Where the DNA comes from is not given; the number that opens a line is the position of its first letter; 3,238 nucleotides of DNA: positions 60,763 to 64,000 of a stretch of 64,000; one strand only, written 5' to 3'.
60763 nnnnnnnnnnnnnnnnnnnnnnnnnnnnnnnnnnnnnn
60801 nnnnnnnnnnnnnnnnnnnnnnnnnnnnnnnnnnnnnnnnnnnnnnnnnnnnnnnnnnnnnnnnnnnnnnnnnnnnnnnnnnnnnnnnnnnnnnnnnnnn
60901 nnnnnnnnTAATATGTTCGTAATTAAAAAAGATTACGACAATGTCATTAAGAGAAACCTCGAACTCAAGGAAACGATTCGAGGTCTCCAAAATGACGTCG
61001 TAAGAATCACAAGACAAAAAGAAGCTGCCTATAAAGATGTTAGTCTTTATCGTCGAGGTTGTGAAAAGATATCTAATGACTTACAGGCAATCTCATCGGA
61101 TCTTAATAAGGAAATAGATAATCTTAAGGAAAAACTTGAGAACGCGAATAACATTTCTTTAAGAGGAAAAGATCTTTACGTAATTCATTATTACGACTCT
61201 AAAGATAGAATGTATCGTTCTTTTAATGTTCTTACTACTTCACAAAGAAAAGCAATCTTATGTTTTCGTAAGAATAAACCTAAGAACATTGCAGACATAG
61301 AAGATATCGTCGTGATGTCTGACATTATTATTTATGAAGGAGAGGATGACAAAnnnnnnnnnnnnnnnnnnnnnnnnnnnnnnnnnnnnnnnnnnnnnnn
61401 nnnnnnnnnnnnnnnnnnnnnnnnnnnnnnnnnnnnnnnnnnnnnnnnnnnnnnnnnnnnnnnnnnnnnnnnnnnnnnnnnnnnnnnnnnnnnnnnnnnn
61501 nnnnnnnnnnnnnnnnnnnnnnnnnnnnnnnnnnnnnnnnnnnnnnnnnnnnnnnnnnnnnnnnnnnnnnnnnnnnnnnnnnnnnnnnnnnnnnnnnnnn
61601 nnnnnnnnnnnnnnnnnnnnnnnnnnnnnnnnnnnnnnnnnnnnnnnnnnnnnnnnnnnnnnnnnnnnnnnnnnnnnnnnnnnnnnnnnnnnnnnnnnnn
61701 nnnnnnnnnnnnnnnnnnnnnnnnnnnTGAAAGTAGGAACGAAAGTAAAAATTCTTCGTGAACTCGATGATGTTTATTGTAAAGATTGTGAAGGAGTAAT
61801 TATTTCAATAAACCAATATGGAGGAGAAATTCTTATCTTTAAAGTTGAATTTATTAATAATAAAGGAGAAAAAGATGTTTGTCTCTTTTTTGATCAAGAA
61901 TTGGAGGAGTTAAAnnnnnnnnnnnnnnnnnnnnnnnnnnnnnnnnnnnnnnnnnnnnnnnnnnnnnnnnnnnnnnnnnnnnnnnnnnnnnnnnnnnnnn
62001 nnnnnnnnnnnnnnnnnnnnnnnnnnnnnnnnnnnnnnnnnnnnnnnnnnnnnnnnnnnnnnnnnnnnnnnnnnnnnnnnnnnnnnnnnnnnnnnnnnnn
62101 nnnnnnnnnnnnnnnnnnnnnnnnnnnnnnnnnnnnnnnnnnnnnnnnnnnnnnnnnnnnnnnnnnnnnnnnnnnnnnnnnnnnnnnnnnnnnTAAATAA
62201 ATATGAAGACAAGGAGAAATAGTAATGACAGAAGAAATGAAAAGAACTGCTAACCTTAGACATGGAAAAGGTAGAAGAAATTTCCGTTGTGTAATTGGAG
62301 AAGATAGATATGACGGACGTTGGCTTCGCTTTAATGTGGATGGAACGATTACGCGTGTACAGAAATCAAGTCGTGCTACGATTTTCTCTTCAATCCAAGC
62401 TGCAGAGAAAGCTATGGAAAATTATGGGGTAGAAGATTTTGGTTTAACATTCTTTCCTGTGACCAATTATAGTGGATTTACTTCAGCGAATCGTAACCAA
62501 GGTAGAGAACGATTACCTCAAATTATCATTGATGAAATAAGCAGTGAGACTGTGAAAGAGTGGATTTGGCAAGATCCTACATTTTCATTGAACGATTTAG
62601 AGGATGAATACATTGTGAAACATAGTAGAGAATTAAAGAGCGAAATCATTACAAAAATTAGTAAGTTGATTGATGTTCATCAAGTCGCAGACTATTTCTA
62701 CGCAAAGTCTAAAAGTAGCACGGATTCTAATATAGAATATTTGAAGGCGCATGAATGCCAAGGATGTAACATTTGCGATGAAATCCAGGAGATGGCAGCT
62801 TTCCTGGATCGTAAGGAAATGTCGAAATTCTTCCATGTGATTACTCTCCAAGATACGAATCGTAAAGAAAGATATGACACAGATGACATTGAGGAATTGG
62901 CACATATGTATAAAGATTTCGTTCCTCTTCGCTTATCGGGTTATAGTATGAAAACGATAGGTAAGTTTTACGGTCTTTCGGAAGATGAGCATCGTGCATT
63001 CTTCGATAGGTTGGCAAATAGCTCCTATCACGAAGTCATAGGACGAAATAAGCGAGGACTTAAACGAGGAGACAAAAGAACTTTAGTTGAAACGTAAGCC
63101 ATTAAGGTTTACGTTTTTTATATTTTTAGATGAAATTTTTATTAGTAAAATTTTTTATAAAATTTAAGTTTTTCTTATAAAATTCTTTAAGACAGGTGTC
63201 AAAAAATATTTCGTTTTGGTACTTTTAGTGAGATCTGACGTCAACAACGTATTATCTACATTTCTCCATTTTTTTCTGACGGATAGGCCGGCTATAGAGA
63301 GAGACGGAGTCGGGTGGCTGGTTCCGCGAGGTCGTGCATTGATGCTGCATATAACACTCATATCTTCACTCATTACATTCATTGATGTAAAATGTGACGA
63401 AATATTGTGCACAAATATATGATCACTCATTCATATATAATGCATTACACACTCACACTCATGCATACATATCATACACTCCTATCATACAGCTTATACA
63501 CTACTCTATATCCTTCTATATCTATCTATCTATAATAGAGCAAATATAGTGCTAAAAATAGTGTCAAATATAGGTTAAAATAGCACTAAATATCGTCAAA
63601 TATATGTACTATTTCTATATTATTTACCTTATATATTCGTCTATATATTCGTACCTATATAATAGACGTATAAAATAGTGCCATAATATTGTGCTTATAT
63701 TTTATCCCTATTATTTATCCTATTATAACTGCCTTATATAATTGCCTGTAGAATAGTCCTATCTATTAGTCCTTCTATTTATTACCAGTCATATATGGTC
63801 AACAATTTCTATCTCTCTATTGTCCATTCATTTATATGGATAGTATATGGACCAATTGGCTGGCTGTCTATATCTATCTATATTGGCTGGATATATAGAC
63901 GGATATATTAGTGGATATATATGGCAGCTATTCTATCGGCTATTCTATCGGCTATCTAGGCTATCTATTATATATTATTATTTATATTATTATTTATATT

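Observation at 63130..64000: ORF-free, strand-asymmetric region packed with 12-bp-period tandem repeats and dispersed ATAGTG motifs: candidate origin, pac site or genome terminus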

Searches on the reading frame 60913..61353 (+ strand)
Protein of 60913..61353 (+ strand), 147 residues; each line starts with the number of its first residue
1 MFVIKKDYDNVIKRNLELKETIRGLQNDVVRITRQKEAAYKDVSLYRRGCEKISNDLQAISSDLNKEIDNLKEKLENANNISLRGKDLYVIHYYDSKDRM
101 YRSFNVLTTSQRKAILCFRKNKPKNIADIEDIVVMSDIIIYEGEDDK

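Call 122: search_protein_families(library=pfam, proteins=[window:60913-61353:+], max_evalue=0.01)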
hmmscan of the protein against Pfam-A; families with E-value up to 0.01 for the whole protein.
window:60913-61353:+ (147 aa): 3 families
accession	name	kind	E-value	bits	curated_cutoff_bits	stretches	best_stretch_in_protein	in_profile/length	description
PF15237.11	PTRF_SDPR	-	0.00012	22.2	30.5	1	11-97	28-113/250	PTRF/SDPR family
PF09403.15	FadA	-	0.0049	17.7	28.5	0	38-82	52-96/99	Adhesion protein FadA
PF01795.25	Methyltransf_5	-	0.008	16.1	27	1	49-104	197-252/309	MraW methylase family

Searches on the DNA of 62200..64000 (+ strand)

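Call 4: search_dna_similar(query=window:62200-64000:+, collection=phages, mode=near, max_rows=30)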
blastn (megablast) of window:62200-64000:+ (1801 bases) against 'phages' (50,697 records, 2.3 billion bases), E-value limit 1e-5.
Records with a match: 1; places in all: 2; records where one place covers at least 80% of the query: 0.
Best place of each record, by identity: 95-99% 1.
By first word of the organism name: Enterococcus 1.
By host as written in the record: - 1.
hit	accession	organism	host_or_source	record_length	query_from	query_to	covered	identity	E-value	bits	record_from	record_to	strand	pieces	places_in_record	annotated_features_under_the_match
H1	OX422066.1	Enterococcus phage Planchet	-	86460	1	1051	58%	97.9%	0e+0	1818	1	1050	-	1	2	Putative transcriptional regulator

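Call 7: get_annotated_region(hit=H1, flank=6000)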
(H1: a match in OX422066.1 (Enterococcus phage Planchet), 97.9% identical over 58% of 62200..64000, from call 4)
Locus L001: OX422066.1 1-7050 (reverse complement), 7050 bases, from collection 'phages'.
description: Enterococcus phage Planchet genome assembly, complete genome: monopartite.
organism: Enterococcus phage Planchet (NCBI taxid 3014452)
taxonomy: Viruses; Duplodnaviria; Heunggongvirae; Uroviricota; Caudoviricetes; Andrewesvirinae; Denvervirus
host: -; source: -; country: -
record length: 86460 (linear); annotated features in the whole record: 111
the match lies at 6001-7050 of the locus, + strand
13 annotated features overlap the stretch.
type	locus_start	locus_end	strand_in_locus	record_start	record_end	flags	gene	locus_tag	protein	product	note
CDS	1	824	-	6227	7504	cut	-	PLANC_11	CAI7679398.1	Portal protein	-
CDS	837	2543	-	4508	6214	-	-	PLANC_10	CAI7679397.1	Terminase, large subunit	-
tRNA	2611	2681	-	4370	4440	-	-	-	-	tRNA-Trp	-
tRNA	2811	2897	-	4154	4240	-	-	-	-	tRNA-Ser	-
CDS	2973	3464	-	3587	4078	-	-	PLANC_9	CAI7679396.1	Terminase, small subunit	-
CDS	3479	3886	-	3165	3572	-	-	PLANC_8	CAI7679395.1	HNH endonuclease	-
CDS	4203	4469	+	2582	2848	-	-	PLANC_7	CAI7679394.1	Hypothetical protein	-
CDS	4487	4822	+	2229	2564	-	-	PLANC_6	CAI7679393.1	Hypothetical protein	-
CDS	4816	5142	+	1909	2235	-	-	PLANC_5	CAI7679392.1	Hypothetical protein (DUF1140)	-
CDS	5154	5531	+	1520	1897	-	-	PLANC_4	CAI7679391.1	Hypothetical protein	-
CDS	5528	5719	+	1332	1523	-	-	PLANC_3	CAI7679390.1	Hypothetical protein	-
CDS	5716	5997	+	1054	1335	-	-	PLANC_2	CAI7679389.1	Hypothetical protein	-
CDS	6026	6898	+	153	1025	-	-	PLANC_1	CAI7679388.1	Putative transcriptional regulator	-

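Call 8: search_dna_similar(query=window:63100-64000:+, collection=phages, mode=distant, max_rows=40, max_evalue=0.01)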
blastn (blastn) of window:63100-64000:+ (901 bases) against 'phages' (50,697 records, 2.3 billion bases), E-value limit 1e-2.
Records with a match: 1; places in all: 2; records where one place covers at least 80% of the query: 1.
Best place of each record, by identity: 90-95% 1.
By first word of the organism name: Enterococcus 1.
By host as written in the record: - 1.
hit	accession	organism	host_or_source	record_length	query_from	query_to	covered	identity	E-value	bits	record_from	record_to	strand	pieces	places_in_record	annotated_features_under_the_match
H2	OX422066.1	Enterococcus phage Planchet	-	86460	152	882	81%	91.7%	0e+0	1013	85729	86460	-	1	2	none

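Call 66: search_rna_families(source=window, start=62900, end=64000, threshold=evalue, max_evalue=1)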
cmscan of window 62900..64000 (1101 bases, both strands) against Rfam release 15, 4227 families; matches with E-value up to 1: 1.
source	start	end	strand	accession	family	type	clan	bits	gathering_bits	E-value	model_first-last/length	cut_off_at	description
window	63404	63470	-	RF04217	mir-297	Gene; miRNA;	-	21.2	90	0.76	1-71/71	no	mir-297 microRNA precursor family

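Call 114: search_dna_similar(query=window:63251-64000:+, collection=plasmids, mode=distant, max_evalue=0.1, max_rows=15)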
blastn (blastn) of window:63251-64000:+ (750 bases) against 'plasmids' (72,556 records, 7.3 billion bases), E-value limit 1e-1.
No match.

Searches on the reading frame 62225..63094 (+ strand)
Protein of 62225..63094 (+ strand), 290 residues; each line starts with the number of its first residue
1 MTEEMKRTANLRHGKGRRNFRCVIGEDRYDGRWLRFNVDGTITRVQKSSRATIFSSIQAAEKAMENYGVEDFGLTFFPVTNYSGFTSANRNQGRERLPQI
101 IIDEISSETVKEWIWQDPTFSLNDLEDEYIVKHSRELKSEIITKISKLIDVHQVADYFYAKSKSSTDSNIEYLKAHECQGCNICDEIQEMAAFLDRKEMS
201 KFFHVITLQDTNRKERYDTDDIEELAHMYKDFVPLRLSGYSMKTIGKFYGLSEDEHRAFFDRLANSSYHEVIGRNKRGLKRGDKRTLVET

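Call 12: search_dna_similar(query=window:62225-63094:+, collection=phages, mode=protein, max_rows=40)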
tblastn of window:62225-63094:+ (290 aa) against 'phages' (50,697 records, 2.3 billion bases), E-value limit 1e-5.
Records with a match: 9; places in all: 9; records where one place covers at least 80% of the query: 7.
Best place of each record, by identity: 95-99% 1; <60% 8.
By first word of the organism name: Enterococcus 9.
By host as written in the record: - 4; Enterococcus faecalis ATCC 700802 / V583 4; Enterococcus faecium 1.
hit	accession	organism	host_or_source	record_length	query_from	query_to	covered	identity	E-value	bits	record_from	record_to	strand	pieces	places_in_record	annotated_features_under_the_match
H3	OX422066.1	Enterococcus phage Planchet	-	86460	1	290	100%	99.0%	0e+0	600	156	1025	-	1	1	Putative transcriptional regulator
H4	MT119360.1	Enterococcus phage nattely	Enterococcus faecalis ATCC 700802 / V583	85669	12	289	96%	40.9%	1e-61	216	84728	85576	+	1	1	hypothetical protein (x2)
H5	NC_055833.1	Enterococcus phage nattely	Enterococcus faecalis ATCC 700802 / V583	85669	12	289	96%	40.9%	1e-61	216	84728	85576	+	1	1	hypothetical protein (x2)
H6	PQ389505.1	Enterococcus phage vB_EfKM29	Enterococcus faecium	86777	21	286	92%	42.4%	2e-59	209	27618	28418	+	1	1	hypothetical protein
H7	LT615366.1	Enterococcus phage VPE25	-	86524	21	286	92%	42.4%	3e-59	209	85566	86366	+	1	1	hypothetical protein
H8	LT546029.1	Enterococcus phage VFW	-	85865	21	286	92%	42.4%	3e-59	209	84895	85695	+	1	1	hypothetical protein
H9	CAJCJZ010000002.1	Enterococcus phage vB_EfaS_140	Gamoneu cheese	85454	21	289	93%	40.5%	5e-60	211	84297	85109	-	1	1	hypothetical protein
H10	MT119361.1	Enterococcus phage vipetofem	Enterococcus faecalis ATCC 700802 / V583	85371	21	138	41%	37.4%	2e-11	70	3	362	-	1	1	none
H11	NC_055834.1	Enterococcus phage vipetofem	Enterococcus faecalis ATCC 700802 / V583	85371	21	138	41%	37.4%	2e-11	70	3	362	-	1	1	none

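Call 36: search_protein_families(library=pfam, proteins=[window:62225-63094:+], max_evalue=0.01)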
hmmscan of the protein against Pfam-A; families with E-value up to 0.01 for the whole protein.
window:62225-63094:+ (290 aa): 0 families

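Call 37: search_protein_families(library=phrogs, proteins=[window:62225-63094:+], max_evalue=0.001)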
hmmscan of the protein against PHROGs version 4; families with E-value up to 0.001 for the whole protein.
window:62225-63094:+ (290 aa): 1 family
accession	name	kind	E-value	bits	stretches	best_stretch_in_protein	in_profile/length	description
phrog_3910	-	transcription regulation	5.4e-05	23.3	1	136-254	6-100/356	transcriptional regulator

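Call 80: find_homologous_proteins(query=window:62225-63094:+, max_evalue=0.001)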
Query window:62225-63094:+ (290 aa): 3 proteins with E <= 0.001 among 525 candidates.
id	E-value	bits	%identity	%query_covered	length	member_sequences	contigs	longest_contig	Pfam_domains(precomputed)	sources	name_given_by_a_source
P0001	1.0e-187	640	97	100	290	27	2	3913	-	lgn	-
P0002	1.6e-133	462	70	98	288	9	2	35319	-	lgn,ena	-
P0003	3.3e-85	304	71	65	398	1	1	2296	PF17147.10,PF02780.26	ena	-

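Call 81: find_encoding_contigs(protein=P0002, flank=6000, max_places=6)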
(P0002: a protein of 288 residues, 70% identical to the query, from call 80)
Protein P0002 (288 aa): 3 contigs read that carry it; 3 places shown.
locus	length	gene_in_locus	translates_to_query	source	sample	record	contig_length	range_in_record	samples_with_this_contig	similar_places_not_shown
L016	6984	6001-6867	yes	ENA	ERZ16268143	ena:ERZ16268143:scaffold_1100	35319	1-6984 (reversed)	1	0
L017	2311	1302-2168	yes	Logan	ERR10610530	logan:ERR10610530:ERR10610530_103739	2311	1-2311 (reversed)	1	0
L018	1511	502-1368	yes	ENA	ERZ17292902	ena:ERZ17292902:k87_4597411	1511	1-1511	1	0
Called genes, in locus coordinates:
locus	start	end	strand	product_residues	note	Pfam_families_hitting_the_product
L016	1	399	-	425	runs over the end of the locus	PF04860:Phage_portal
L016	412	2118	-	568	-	PF03354:TerL_ATPase, PF20441:TerL_nuclease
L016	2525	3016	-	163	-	PF05119:Terminase_4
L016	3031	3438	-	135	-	PF01844:HNH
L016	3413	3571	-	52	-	-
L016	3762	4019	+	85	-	-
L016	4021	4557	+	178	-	-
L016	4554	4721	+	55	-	-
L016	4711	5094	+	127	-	-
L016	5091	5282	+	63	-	-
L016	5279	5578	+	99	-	-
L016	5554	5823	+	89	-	-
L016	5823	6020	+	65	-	-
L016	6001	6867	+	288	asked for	-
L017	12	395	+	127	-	-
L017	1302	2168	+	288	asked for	-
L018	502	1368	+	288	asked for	-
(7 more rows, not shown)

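Call 82: find_encoding_contigs(protein=P0001, flank=6000, max_places=6)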
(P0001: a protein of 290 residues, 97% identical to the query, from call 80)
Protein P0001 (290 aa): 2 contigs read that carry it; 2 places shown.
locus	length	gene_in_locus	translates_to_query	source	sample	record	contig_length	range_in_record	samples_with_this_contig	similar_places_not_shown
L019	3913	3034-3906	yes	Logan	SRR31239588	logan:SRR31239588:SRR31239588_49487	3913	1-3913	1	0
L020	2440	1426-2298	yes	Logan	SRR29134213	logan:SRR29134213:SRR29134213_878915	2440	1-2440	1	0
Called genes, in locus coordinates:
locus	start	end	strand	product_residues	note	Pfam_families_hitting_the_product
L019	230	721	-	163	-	PF05119:Terminase_4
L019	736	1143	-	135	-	PF01844:HNH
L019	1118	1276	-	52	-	-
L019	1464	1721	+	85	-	-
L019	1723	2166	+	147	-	-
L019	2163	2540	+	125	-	-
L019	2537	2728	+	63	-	-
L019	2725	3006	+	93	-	-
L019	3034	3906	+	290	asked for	-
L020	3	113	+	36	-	?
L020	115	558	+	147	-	-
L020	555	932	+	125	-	-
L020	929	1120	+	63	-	-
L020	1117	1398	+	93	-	-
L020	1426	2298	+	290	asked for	-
